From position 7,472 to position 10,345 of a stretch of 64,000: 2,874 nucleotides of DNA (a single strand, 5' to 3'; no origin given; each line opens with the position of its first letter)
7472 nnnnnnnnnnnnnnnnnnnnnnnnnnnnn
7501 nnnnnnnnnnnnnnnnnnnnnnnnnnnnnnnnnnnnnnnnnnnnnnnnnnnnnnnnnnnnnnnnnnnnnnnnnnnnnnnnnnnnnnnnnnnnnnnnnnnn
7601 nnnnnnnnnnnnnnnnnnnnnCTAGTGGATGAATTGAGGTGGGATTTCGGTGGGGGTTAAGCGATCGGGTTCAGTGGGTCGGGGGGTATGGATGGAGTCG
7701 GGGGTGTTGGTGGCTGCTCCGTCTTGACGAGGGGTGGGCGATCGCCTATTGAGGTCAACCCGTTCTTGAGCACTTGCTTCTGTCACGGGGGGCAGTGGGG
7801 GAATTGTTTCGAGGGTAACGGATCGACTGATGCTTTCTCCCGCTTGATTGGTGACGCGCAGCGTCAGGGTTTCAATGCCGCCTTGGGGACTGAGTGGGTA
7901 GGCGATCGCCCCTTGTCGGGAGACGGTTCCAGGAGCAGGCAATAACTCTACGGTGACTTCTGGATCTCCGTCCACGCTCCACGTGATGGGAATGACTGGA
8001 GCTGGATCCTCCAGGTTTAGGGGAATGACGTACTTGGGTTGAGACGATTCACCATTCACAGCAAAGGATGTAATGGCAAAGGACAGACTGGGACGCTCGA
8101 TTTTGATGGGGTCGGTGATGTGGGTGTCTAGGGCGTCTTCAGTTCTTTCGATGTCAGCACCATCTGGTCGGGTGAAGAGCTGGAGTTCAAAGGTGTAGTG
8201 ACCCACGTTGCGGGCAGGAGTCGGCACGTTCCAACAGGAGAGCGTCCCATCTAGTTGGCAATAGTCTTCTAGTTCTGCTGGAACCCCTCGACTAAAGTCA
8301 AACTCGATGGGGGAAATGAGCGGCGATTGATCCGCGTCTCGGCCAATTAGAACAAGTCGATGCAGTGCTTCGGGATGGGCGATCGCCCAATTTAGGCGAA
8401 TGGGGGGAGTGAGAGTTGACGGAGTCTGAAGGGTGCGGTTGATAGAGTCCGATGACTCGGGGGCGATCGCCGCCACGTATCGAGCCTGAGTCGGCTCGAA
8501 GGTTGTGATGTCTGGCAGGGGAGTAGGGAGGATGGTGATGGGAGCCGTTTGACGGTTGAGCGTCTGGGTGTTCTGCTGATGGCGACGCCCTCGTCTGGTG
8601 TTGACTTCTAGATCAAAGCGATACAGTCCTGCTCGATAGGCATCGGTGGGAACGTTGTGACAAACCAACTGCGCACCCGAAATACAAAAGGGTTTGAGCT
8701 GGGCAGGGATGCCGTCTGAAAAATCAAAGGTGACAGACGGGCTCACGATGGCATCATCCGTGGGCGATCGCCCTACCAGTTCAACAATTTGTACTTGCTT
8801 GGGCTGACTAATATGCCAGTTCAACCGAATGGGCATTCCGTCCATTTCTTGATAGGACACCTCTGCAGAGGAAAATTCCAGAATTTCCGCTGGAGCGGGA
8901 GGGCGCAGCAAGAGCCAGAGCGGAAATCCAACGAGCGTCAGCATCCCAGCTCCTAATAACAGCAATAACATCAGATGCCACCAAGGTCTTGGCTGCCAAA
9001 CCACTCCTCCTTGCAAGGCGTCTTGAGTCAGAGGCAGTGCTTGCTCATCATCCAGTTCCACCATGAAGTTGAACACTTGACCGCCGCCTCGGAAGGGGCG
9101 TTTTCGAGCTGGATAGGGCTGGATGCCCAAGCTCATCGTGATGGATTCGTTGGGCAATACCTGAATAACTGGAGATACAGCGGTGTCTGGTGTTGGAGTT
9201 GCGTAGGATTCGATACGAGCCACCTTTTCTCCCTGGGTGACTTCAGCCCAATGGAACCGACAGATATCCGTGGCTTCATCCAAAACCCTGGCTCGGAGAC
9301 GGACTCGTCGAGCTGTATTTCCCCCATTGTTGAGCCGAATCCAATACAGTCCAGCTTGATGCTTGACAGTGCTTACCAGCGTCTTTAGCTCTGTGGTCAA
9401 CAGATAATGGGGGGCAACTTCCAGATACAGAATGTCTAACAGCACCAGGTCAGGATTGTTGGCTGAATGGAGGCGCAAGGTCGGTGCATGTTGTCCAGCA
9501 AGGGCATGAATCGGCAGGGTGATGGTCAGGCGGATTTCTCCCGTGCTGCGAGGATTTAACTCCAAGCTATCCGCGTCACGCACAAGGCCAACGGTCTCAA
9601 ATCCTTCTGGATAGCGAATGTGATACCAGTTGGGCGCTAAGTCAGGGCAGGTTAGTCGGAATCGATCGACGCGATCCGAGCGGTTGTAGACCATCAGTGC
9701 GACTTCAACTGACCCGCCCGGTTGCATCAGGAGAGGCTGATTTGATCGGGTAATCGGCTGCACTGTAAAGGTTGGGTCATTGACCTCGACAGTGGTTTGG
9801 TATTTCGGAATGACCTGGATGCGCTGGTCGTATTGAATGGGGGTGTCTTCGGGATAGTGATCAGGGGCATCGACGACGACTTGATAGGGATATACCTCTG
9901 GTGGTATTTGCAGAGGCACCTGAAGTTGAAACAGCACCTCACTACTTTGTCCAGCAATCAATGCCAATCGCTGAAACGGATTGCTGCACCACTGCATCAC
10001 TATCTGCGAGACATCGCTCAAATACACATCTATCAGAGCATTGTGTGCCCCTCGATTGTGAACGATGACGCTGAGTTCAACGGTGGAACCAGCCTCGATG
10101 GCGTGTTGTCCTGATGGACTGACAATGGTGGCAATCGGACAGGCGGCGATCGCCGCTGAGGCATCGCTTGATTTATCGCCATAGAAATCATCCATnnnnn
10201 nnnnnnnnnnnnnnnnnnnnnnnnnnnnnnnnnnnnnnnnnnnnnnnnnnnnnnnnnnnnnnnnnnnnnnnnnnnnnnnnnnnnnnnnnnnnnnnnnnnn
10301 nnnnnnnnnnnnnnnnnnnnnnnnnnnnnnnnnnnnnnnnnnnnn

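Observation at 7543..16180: Long G-run (GGGA/GGGGA) purine tracts on the template strand immediately upstream of four cluster genes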

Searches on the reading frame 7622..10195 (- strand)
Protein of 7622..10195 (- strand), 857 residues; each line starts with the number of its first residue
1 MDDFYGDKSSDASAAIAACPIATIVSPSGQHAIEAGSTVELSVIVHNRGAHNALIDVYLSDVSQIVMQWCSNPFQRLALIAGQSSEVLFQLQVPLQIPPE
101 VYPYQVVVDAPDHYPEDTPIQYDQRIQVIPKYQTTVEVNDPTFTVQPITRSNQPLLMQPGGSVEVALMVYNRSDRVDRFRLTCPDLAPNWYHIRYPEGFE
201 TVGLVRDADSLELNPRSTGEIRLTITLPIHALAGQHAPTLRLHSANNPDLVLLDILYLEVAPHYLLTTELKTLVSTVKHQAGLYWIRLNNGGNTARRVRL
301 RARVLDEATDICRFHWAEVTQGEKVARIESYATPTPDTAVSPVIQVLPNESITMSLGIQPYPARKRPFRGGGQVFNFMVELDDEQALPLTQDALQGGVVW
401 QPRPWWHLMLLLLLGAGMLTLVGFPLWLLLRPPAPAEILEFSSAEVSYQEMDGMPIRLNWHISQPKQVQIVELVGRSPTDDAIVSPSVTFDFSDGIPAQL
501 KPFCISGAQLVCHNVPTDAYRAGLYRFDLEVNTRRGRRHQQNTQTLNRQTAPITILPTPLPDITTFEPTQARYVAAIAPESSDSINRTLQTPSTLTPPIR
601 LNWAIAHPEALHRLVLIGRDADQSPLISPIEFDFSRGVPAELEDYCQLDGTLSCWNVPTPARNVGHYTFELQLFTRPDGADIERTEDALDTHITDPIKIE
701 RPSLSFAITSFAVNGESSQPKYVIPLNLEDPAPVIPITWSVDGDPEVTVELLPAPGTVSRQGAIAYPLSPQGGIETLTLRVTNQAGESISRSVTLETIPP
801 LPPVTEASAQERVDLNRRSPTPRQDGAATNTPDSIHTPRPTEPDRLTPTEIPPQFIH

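Call 13: search_protein_families(library=pfam, proteins=[window:7622-10195:-], max_evalue=0.01)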
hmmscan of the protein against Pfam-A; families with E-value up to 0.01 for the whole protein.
window:7622-10195:- (857 aa): 0 families

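Call 16: find_homologous_proteins(query=window:7622-10195:-, max_evalue=0.00001)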
Query window:7622-10195:- (857 aa): 339 proteins with E <= 0.00001 among 8000 candidates; the best 120 are listed.
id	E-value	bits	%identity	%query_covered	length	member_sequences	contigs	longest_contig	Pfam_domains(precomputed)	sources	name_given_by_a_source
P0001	0.0e+0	1958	100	100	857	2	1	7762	-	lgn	-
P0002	0.0e+0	1452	75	99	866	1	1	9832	-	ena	-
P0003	0.0e+0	1420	72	98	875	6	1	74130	-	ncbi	ncbi:MAG: hypothetical protein AAFR31_00030 [Cyanobacteria bacterium J06627_8]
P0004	0.0e+0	1404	71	99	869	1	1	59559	-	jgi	jgi:hypothetical protein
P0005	0.0e+0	1132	75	75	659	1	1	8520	-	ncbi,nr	ncbi:MAG: hypothetical protein VKL39_09650, partial [Leptolyngbyaceae bacterium]|nr:hypothetical pro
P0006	5.8e-200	685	42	82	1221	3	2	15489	-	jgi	-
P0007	1.0e-199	684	42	93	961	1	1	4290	PF09339.17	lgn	-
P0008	1.2e-199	684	39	80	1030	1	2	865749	PF21466.4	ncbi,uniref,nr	ncbi:hypothetical protein NIES4072_64890 [Nostoc commune NIES-4072]|uniref:Uncharacterized protein n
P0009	4.2e-198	679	42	93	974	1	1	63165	-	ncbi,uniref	ncbi:hypothetical protein ACN4EK_20610, partial [Pantanalinema rosaneae CENA516]|uniref:COG1470 fami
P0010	2.4e-196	673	43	93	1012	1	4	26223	-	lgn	-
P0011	5.7e-195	668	45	91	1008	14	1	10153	-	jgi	-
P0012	5.9e-195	668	43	91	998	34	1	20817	-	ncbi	-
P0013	5.6e-193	662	44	92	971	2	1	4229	-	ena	-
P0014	6.8e-193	662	44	93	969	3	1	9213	-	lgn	-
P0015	9.6e-193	661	44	92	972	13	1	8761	-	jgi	-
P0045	1.0e-183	631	41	98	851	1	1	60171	-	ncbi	ncbi:hypothetical protein AB3R30_17695 [Leptolyngbyaceae cyanobacterium UHCC 1019]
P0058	2.3e-179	617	40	98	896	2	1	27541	-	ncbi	-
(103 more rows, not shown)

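Call 17: find_encoding_contigs(protein=P0003, flank=10000, max_places=2)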
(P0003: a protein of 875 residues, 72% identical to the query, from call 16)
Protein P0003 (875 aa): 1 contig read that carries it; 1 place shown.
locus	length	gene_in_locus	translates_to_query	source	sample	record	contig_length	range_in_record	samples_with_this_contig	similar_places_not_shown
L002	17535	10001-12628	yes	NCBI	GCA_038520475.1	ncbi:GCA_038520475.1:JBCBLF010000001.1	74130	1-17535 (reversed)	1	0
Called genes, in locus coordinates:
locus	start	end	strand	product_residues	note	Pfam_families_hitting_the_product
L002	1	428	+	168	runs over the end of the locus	PF04965:GPW_gp25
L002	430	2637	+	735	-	-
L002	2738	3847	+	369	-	PF09684:Tail_P2_I (weak)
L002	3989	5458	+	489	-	-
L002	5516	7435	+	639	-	PF02743:dCache_1, PF22673:MCP-like_PDC_1, PF00672:HAMP (weak), PF00027:cNMP_binding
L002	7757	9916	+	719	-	PF23381:Beta-prop_IFT122_1st, PF23383:Beta-prop_IFT140_1st (faint), PF23414:Beta-prop_EML_2 (faint), PF24796:WDR55 (weak), PF24807:WD40_CDC20-Fz (weak), PF24814:WD40_Prp19 (weak), PF25175:Beta-prop_WDR5 (weak), PF00400:WD40 (weak), +5 more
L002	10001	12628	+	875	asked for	-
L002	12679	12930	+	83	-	-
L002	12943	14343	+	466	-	PF13432:TPR_16, PF12895:ANAPC3 (weak), PF13432:TPR_16 (weak), PF00515:TPR_1 (weak), PF07719:TPR_2 (weak), PF13424:TPR_12 (weak), PF13371:TPR_9 (weak), PF13432:TPR_16, +22 more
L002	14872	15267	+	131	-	-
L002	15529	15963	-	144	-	-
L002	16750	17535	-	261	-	PF18578:Raf1_N, PF18087:RuBisCo_chap_C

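Call 18: find_encoding_contigs(protein=P0004, flank=10000, max_places=2)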
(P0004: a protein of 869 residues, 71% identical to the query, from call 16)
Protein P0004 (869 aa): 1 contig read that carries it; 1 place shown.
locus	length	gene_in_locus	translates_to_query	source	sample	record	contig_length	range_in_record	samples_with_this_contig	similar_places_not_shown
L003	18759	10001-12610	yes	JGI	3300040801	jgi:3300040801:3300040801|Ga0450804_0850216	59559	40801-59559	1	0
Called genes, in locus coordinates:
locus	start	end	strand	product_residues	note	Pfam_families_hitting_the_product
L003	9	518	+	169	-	PF04965:GPW_gp25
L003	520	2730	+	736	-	-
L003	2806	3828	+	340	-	PF09684:Tail_P2_I (weak)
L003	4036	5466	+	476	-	-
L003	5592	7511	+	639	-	PF02743:dCache_1, PF22673:MCP-like_PDC_1, PF00672:HAMP, PF00027:cNMP_binding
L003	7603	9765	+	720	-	PF00400:WD40 (faint), PF23381:Beta-prop_IFT122_1st, PF23409:Beta-prop_EML (faint), PF24796:WDR55 (weak), PF25174:Beta-prop_THOC3, PF23414:Beta-prop_EML_2 (weak), PF24807:WD40_CDC20-Fz (weak), PF25175:Beta-prop_WDR5 (weak), +7 more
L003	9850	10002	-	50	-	-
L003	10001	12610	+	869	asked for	-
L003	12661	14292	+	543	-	PF13432:TPR_16 (weak), PF07719:TPR_2 (weak), PF13432:TPR_16 (weak), PF13424:TPR_12, PF07719:TPR_2, PF13432:TPR_16, PF00515:TPR_1, PF14559:TPR_19, +17 more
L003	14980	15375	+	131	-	-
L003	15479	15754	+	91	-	-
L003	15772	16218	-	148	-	-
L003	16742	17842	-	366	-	PF18579:Raf1_HTH, PF18578:Raf1_N, PF18087:RuBisCo_chap_C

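Call 19: find_encoding_contigs(protein=P0002, flank=10000, max_places=2)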
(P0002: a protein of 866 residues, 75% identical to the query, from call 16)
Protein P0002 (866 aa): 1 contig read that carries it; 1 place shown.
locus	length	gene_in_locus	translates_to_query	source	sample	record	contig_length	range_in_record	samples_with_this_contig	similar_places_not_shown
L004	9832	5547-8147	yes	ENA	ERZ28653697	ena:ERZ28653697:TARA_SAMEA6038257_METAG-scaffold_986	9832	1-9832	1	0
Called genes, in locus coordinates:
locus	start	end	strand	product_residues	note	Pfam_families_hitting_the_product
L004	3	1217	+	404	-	?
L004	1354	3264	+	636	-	PF02743:dCache_1, PF22673:MCP-like_PDC_1, PF00672:HAMP, PF00027:cNMP_binding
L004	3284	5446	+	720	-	PF25171:Beta-prop_WDR36-Utp21_1st (faint), PF25173:Beta-prop_WDR3_1st (faint), PF23383:Beta-prop_IFT140_1st (faint), PF23381:Beta-prop_IFT122_1st, PF24796:WDR55 (weak), PF25174:Beta-prop_THOC3, PF24807:WD40_CDC20-Fz (weak), PF00400:WD40 (weak), +5 more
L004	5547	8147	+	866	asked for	-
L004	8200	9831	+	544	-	?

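Call 27: find_related_loci(query=A1, collection=genome_contigs, flank=10000)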
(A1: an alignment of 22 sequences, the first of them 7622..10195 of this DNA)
Query A1 (857 aa) in genome_contigs; peptide patterns used: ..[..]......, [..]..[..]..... (x = any residue, [..] = any of these).
181 stretches matched a pattern; 145 encode a relative of the query (tblastn E <= 1e-3); the best 80 are kept; 80 distinct loci.
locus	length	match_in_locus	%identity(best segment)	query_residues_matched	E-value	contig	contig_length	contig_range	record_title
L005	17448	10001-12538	72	15-855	0e+0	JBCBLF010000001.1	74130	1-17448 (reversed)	MAG: Cyanobacteria bacterium J06627_8 NODE_1_length_74130_cov_7.959691, whole genome shotgun sequence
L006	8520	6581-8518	75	1-767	0e+0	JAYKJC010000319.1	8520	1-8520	MAG: Leptolyngbyaceae cyanobacterium isolate 762673 NODE_45906295, whole genome shotgun sequence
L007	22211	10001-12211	45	20-798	0e+0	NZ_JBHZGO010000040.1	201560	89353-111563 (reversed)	Coleofasciculus sp. H7-2 NODE_22_length_201560_cov_43.272771, whole genome shotgun sequence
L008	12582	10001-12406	42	7-800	0e+0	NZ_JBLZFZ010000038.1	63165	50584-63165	Pantanalinema rosaneae CENA516 NODE_86_length_63218_cov_239.326409, whole genome shotgun sequence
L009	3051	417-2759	44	18-798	0e+0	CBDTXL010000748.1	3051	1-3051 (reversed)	MAG TPA_asm: uncultured bacterium isolate ERR2431955_maxbin2_4 genome assembly, contig: ERZ23878311.41245, whole genome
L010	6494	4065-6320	44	20-802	0e+0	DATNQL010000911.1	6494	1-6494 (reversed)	MAG TPA_asm: Stenomitos sp. isolate SMAG_U16506 k141_207756, whole genome shotgun sequence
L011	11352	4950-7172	43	20-798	0e+0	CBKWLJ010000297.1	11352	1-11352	MAG TPA_asm: uncultured bacterium isolate SRR29175779_binner123_Refined_1 genome assembly, contig: ERZ27337281.504, whol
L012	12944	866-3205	43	20-810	0e+0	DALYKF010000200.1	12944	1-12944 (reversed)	MAG TPA_asm: Coleofasciculaceae cyanobacterium CTOTU46641 NODE_231_length_12944_cov_16.805028, whole genome shotgun sequ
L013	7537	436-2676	44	20-822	0e+0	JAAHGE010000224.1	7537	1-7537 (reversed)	MAG: Desertifilum sp. SIO1I2 1I2_NODE_224, whole genome shotgun sequence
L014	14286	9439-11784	43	6-796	0e+0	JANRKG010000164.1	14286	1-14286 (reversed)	MAG: Leptolyngbyaceae cyanobacterium bins.59 k141_1563802, whole genome shotgun sequence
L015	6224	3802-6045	44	18-798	0e+0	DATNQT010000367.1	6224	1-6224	MAG TPA_asm: Candidatus Sericytochromatia bacterium isolate SMAG_U16514 k141_513967, whole genome shotgun sequence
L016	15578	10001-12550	39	4-855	0e+0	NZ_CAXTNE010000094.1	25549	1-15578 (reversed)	MAG: uncultured Nostoc sp. isolate public_SRR14722161_metawrap_bin.1 public_SRR14722161_metawrap_bin.1_94, whole genome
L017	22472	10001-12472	39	18-855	0e+0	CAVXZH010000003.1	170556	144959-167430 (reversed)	MAG: uncultured cyanobacterium isolate MFD02979.bin.2.46 genome assembly, contig: contig_138794, whole genome shotgun se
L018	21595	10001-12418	40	20-855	0e+0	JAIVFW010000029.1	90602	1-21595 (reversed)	Nostoc sp. CHAB 5844 NODE_29_length_90602_cov_77.059541, whole genome shotgun sequence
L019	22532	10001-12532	38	9-855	0e+0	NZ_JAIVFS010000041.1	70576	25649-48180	Nostoc mirabile CHAB5784 strain CHAB 5784 NODE_41_length_70576_cov_86.927681, whole genome shotgun sequence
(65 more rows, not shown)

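Call 29: find_encoding_contigs(protein=P0058, flank=10000, max_places=1)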
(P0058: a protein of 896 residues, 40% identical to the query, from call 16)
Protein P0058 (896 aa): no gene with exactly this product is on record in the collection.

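Call 30: find_encoding_contigs(protein=P0045, flank=10000, max_places=1)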
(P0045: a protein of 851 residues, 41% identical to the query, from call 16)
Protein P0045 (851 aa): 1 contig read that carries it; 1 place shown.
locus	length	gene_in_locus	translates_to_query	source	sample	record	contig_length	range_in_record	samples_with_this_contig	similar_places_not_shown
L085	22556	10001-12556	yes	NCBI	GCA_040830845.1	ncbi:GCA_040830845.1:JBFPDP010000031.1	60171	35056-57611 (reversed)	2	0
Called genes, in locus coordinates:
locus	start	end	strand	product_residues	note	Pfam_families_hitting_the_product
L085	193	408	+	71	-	-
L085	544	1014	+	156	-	PF04965:GPW_gp25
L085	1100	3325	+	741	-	-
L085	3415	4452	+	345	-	PF09684:Tail_P2_I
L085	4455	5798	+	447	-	-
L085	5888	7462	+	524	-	PF11845:Tll0287-like, PF00027:cNMP_binding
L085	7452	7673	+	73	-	-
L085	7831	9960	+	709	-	PF23381:Beta-prop_IFT122_1st, PF24807:WD40_CDC20-Fz (weak), PF24814:WD40_Prp19, PF25175:Beta-prop_WDR5, PF25174:Beta-prop_THOC3, PF24807:WD40_CDC20-Fz, PF25173:Beta-prop_WDR3_1st, PF25174:Beta-prop_THOC3, +20 more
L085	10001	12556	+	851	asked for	-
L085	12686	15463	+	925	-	PF13432:TPR_16, PF13432:TPR_16, PF13414:TPR_11, PF13424:TPR_12, PF13432:TPR_16, PF00515:TPR_1, PF07719:TPR_2, PF12895:ANAPC3, +45 more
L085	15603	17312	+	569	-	PF00395:SLH (weak), PF04966:OprB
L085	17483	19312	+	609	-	-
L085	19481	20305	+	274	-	-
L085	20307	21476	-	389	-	PF13621:Cupin_8 (faint), PF08007:JmjC_2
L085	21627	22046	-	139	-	-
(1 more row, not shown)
